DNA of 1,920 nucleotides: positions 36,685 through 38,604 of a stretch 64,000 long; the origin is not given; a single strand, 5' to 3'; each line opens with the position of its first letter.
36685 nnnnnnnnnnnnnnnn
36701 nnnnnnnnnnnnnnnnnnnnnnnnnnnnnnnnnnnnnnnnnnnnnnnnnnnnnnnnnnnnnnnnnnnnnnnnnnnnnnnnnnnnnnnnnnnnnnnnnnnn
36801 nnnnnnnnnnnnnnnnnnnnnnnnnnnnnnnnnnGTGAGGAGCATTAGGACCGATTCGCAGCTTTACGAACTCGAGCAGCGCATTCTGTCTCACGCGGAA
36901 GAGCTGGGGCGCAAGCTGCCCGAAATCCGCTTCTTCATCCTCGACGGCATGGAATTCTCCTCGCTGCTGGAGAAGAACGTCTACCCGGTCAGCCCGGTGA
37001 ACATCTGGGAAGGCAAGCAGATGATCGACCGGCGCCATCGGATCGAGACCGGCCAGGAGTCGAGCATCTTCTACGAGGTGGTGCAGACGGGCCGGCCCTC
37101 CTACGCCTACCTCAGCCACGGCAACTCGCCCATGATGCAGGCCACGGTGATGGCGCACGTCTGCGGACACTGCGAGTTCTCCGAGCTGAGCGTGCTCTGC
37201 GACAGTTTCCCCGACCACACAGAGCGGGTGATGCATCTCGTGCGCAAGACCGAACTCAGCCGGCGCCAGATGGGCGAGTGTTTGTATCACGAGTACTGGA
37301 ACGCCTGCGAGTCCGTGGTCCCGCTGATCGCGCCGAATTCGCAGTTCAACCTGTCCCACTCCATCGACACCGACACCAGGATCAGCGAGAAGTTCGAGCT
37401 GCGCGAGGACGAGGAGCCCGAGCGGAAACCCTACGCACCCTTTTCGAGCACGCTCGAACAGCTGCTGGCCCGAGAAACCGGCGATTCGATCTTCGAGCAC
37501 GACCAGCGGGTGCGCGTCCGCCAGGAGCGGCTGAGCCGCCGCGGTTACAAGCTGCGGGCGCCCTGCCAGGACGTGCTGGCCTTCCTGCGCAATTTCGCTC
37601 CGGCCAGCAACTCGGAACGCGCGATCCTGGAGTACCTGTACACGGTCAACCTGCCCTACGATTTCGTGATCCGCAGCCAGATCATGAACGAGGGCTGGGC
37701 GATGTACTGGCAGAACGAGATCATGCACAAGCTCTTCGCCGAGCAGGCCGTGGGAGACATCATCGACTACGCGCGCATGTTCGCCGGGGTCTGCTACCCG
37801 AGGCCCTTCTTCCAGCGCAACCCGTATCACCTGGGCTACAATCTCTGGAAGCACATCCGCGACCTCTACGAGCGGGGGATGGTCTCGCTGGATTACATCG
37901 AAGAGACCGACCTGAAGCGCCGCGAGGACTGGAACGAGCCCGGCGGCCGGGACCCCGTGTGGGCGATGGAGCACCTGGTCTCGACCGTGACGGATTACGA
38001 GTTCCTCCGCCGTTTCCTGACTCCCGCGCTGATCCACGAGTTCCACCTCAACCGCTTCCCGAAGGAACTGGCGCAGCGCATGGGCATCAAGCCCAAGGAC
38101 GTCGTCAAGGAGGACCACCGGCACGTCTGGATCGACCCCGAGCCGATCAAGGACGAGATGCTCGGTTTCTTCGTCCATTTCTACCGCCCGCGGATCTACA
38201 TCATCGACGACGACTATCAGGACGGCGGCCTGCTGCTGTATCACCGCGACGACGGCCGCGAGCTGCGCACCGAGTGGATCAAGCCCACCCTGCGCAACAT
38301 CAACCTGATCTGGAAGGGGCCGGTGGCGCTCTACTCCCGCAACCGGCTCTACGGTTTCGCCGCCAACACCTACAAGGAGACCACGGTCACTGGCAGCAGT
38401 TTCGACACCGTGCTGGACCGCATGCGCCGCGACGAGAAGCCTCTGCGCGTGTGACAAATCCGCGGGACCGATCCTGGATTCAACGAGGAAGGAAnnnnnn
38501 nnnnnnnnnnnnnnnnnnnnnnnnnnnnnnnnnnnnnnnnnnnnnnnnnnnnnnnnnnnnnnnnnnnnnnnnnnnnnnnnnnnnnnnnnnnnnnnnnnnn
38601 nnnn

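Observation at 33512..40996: Four-gene prkA - yeaH(DUF444) - spoVR - prkA-like cluster with a divergent second PrkA AAA+ paralog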

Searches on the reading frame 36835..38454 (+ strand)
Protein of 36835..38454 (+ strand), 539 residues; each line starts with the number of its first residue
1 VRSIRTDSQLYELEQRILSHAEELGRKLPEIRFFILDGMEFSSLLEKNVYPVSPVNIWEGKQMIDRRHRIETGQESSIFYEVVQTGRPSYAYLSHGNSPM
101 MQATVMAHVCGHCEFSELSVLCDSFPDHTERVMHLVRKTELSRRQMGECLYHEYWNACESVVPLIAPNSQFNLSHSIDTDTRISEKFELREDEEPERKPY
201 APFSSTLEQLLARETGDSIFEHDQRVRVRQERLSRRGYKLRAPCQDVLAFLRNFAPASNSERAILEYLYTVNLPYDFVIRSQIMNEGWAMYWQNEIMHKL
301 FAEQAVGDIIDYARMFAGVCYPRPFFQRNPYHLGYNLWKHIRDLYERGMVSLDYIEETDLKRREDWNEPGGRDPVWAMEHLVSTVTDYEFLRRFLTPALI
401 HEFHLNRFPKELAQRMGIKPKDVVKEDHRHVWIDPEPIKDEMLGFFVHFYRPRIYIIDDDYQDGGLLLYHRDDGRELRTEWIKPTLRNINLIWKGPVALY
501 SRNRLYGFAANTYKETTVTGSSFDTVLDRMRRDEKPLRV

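Call 7: search_protein_families(library=pfam, proteins=[window:36835-38454:+], max_evalue=0.01)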
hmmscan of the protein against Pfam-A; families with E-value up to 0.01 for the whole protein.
window:36835-38454:+ (539 aa): 2 families
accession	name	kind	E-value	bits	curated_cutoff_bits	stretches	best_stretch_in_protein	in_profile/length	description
PF04293.20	SpoVR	-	2.1e-39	135.9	27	1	9-418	6-382/407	SpoVR like protein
PF24755.2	SpoVR_C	-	0.0014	19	27.6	1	452-502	1-53/55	SpoVR-like C-terminal domain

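Call 8: search_protein_families(library=ncbifam, proteins=[window:36835-38454:+], max_evalue=0.01)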
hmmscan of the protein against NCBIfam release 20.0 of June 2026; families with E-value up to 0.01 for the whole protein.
window:36835-38454:+ (539 aa): 1 family
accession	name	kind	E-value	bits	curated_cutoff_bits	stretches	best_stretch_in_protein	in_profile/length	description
NF008737.0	PRK11767.1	equivalog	9.2e-22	77.2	679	1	60-499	74-487/505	SpoVR family protein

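Call 91: search_protein_families(library=padloc, proteins=[window:36835-38454:+], max_evalue=0.01)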
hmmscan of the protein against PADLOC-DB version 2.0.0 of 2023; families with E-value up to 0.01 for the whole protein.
window:36835-38454:+ (539 aa): 0 families

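Call 100: search_protein_families(library=pfam, proteins=[window:36835-38454:+], max_evalue=10)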
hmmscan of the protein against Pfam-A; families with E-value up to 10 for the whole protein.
window:36835-38454:+ (539 aa): 5 families
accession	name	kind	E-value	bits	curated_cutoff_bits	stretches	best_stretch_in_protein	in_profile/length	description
PF04293.20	SpoVR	-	2.1e-39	135.9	27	1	9-418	6-382/407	SpoVR like protein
PF24755.2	SpoVR_C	-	0.0014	19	27.6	1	452-502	1-53/55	SpoVR-like C-terminal domain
PF21553.2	Formyl_trans_C_2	-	0.14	12.2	27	1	303-334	9-40/58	Methionyl-tRNA formyltransferase, C-terminal domain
PF20816.2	PBV_CP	-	0.19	10.8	27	1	388-430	109-151/515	Picobirnavirus, Capsid protein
PF04760.21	IF2_N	-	0.3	11.3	25.3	1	410-425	7-22/53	Translation initiation factor IF-2, N-terminal region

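Call 102: search_solved_structures(query=window:36835-38451:+, max_evalue=10)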
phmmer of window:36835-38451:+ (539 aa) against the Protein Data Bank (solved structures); distinct sequences matched with E-value up to 10: 2.
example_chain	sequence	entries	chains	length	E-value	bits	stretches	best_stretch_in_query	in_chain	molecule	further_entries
2mlb_A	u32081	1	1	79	0.82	11.3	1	394-436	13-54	redesigned ubiquitin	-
6al1_A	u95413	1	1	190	2.2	9.9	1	336-426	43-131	PDZ tandem fragment with PA tag insertion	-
